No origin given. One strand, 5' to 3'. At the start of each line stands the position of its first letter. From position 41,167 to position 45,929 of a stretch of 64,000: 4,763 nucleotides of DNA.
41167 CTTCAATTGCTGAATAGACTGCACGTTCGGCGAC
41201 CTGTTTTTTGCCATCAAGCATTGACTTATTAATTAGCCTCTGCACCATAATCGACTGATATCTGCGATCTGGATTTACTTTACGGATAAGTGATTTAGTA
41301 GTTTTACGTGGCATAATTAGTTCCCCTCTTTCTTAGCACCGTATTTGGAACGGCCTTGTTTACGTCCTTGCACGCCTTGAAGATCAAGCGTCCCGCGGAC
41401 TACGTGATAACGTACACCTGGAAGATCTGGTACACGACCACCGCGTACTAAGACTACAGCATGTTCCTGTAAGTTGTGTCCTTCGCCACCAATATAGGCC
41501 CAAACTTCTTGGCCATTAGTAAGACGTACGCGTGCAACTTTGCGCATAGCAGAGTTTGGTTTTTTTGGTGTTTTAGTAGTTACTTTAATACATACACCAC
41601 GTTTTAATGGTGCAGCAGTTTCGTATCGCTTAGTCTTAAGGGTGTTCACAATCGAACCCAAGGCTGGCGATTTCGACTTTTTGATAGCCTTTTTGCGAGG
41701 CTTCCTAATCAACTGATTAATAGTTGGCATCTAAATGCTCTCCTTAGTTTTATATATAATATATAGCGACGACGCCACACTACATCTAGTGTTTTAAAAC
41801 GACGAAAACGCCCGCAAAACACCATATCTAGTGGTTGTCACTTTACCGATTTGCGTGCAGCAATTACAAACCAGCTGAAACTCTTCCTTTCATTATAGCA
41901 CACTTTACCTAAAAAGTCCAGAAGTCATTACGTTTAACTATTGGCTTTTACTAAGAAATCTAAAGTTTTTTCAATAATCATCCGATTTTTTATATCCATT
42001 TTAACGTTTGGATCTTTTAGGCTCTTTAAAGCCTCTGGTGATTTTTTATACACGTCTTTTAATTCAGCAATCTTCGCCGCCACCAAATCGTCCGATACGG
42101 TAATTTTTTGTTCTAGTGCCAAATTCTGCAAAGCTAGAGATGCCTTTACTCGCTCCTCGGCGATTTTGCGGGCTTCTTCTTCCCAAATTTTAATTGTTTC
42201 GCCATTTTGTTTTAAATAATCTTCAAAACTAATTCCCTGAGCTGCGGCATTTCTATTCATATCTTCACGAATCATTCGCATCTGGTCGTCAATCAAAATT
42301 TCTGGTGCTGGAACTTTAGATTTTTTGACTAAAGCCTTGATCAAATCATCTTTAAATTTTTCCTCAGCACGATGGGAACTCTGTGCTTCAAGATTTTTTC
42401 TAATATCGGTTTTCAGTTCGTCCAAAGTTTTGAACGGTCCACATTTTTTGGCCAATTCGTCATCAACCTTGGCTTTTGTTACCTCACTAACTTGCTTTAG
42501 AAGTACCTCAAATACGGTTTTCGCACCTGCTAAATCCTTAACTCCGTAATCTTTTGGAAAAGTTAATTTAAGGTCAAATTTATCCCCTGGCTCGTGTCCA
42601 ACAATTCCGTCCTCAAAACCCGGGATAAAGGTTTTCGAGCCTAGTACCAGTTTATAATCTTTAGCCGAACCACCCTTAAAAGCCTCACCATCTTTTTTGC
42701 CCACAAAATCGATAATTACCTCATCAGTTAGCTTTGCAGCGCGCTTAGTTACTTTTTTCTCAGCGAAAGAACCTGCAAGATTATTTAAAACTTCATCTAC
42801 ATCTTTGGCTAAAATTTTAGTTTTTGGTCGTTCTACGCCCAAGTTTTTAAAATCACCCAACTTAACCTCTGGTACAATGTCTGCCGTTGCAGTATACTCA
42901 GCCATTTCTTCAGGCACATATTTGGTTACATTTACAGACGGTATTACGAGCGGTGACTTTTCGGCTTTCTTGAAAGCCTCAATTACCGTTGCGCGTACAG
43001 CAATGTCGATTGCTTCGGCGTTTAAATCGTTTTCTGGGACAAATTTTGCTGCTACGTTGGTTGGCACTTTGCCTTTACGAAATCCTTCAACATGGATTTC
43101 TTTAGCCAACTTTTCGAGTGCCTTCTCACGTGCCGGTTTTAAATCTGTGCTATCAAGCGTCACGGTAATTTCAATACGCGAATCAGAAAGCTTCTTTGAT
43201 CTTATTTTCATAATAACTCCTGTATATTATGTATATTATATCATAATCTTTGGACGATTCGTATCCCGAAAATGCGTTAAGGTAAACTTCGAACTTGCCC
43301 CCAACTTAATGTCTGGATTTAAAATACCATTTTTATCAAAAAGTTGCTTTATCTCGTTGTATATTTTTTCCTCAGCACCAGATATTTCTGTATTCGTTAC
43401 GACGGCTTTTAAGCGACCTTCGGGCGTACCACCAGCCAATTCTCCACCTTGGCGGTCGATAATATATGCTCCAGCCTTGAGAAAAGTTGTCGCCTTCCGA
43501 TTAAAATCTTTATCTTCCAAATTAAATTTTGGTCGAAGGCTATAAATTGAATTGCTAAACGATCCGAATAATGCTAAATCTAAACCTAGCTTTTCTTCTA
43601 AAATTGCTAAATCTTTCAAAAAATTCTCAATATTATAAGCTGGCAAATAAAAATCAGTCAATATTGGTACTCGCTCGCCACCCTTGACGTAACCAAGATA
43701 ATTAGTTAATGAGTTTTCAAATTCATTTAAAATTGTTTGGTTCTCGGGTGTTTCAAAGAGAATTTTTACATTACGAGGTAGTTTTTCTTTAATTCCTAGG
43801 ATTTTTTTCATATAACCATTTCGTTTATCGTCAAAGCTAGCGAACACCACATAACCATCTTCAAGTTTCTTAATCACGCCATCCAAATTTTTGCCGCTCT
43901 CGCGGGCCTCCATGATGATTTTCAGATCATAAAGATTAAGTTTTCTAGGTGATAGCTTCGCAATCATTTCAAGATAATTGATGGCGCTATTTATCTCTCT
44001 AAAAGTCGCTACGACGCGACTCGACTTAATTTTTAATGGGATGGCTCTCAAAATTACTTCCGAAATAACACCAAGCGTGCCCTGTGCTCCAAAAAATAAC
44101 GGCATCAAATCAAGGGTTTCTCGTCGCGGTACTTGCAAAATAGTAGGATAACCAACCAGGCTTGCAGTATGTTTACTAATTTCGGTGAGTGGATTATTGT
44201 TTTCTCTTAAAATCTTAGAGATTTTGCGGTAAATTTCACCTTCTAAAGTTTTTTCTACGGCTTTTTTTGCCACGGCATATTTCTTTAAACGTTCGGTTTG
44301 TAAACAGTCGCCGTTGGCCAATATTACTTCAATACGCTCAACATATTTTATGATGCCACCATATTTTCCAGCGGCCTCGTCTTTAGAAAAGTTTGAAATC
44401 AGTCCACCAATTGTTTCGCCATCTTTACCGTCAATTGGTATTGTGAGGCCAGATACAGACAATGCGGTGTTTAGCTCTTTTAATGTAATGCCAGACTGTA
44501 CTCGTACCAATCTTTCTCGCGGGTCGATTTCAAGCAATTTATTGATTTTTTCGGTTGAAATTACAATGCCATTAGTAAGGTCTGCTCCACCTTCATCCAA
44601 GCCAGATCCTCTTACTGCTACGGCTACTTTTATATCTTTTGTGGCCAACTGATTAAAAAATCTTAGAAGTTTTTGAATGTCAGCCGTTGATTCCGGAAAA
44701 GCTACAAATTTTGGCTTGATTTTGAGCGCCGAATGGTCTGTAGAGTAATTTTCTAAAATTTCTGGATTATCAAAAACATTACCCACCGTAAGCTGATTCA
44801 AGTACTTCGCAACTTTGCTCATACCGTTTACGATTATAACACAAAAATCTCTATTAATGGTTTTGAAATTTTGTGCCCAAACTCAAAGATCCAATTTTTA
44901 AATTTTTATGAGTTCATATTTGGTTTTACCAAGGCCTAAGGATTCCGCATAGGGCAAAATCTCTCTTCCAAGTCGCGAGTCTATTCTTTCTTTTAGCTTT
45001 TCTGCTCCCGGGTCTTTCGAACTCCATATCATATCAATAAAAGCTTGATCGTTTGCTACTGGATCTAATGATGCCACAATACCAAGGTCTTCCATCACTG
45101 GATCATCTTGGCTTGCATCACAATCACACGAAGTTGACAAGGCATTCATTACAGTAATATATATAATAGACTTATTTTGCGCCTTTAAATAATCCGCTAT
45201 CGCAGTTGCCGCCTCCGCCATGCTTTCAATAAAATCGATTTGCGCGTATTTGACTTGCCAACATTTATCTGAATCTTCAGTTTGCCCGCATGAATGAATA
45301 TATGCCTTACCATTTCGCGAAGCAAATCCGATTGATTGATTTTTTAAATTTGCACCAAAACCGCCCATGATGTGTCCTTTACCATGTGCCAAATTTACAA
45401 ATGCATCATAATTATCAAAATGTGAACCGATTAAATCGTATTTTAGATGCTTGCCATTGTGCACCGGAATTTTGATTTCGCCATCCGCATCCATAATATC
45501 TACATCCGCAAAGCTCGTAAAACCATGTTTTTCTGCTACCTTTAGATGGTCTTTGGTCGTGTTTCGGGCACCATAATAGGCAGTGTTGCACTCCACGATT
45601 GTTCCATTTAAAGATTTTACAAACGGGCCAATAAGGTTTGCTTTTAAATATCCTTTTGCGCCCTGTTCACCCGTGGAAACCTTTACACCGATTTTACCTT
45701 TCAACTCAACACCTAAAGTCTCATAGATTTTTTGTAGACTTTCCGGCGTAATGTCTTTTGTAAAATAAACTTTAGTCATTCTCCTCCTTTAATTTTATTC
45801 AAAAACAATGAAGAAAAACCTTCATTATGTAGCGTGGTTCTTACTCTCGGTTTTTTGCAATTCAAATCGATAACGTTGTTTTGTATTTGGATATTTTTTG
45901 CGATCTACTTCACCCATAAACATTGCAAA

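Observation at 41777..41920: Tandem NrdR-like boxes in the rpsL-rpsG leader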

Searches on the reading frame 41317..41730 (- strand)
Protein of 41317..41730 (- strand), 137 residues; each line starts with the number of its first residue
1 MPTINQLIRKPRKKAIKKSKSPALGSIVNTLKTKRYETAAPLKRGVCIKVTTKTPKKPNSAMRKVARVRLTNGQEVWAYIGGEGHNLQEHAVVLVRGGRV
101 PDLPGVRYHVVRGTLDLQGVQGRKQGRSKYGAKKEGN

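Call 5: search_protein_families(library=pfam, proteins=[window:41317-41730:-])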
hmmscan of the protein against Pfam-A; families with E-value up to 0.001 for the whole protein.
window:41317-41730:- (137 aa): 1 family
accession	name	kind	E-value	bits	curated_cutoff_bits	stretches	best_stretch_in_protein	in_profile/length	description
PF00164.32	Ribosom_S12_S23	-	4.1e-36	123.5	22.3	1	38-134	9-107/110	Ribosomal protein S12/S23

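Call 15: find_encoding_contigs(protein=window:41317-41730:-, flank=3000, max_places=10)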
Protein window:41317-41730:- (137 aa): 2 contigs read that carry it; 2 places shown.
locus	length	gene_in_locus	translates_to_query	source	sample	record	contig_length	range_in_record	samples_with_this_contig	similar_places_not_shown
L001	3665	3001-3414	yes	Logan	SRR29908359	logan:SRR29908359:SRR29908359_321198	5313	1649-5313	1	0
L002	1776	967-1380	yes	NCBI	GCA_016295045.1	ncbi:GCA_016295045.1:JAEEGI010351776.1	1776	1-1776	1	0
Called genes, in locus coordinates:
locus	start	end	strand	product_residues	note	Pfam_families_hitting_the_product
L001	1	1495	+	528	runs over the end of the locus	PF01565:FAD_binding_4, PF02913:FAD-oxidase_C (weak)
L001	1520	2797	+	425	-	PF05697:Trigger_N, PF00254:FKBP_C, PF05698:Trigger_C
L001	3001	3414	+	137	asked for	PF00164:Ribosom_S12_S23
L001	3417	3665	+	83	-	?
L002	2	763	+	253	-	?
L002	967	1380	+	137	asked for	PF00164:Ribosom_S12_S23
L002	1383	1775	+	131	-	?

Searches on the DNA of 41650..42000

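Call 35: search_rna_families(source=window, start=41650, end=42000, threshold=evalue, max_evalue=10)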
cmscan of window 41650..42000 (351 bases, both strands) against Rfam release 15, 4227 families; matches with E-value up to 10: 5.
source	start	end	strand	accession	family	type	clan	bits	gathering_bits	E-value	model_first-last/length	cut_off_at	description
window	41852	41904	-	RF01168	SNORD126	Gene; snRNA; snoRNA; CD-box;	-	16.9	55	0.95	1-77/77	no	Small nucleolar RNA SNORD126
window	41855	41901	-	RF01611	ceN108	Gene; snRNA; snoRNA; CD-box;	-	15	50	2.3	1-70/70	no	Caenorhabditis snoRNA ceN108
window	41738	41767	-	RF00522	PreQ1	Cis-reg; riboswitch;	-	14.5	39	2.1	1-45/45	no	PreQ1 (pre queuosine) riboswitch aptamer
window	41685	41752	+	RF00378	Qrr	Gene; sRNA;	-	13.3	50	9.1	1-108/108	no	Qrr RNA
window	41683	41790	-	RF02798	CssrA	Gene; sRNA;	-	12.5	93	3.9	1-111/111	no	Chromosome-encoded Shigella sRNA A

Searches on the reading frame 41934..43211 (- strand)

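Call 5: search_protein_families(library=pfam, proteins=[window:41934-43211:-])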
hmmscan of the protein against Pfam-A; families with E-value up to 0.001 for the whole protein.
window:41934-43211:- (425 aa): 3 families
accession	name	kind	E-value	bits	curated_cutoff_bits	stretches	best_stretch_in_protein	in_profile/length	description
PF05697.18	Trigger_N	-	6.4e-31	108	22.2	1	1-145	1-144/144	Bacterial trigger factor protein (TF)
PF05698.19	Trigger_C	-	6.6e-31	108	22.7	1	262-421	1-161/162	Bacterial trigger factor protein (TF) C-terminus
PF00254.34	FKBP_C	-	4.3e-15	56.2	21.1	1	156-238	2-93/94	FKBP-type peptidyl-prolyl cis-trans isomerase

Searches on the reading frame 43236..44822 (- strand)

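Call 5: search_protein_families(library=pfam, proteins=[window:43236-44822:-])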
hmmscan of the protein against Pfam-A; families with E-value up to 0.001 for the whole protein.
window:43236-44822:- (528 aa): 2 families
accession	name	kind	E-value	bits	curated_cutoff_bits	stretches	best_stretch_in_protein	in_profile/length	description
PF01565.28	FAD_binding_4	-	6.5e-25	87.9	26.4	1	37-176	1-138/139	FAD binding domain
PF02913.24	FAD-oxidase_C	-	1.1e-05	25.7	21.2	1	370-503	113-245/248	FAD linked oxidases, C-terminal domain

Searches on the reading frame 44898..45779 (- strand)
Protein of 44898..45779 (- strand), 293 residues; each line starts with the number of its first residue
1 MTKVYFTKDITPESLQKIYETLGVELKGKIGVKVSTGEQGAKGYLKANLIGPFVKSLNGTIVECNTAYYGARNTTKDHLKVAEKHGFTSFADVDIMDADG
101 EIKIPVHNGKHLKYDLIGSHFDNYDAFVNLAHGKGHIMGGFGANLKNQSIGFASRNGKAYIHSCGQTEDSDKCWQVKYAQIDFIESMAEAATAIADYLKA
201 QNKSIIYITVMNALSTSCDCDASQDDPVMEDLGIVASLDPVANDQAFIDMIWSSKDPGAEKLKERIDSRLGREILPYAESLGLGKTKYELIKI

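Call 5: search_protein_families(library=pfam, proteins=[window:44898-45779:-])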
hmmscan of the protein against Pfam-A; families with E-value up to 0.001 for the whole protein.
window:44898-45779:- (293 aa): 1 family
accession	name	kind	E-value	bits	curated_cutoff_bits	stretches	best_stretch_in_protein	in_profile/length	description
PF04015.17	DUF362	-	7.8e-41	140.8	24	1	30-249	1-200/200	Domain of unknown function (DUF362)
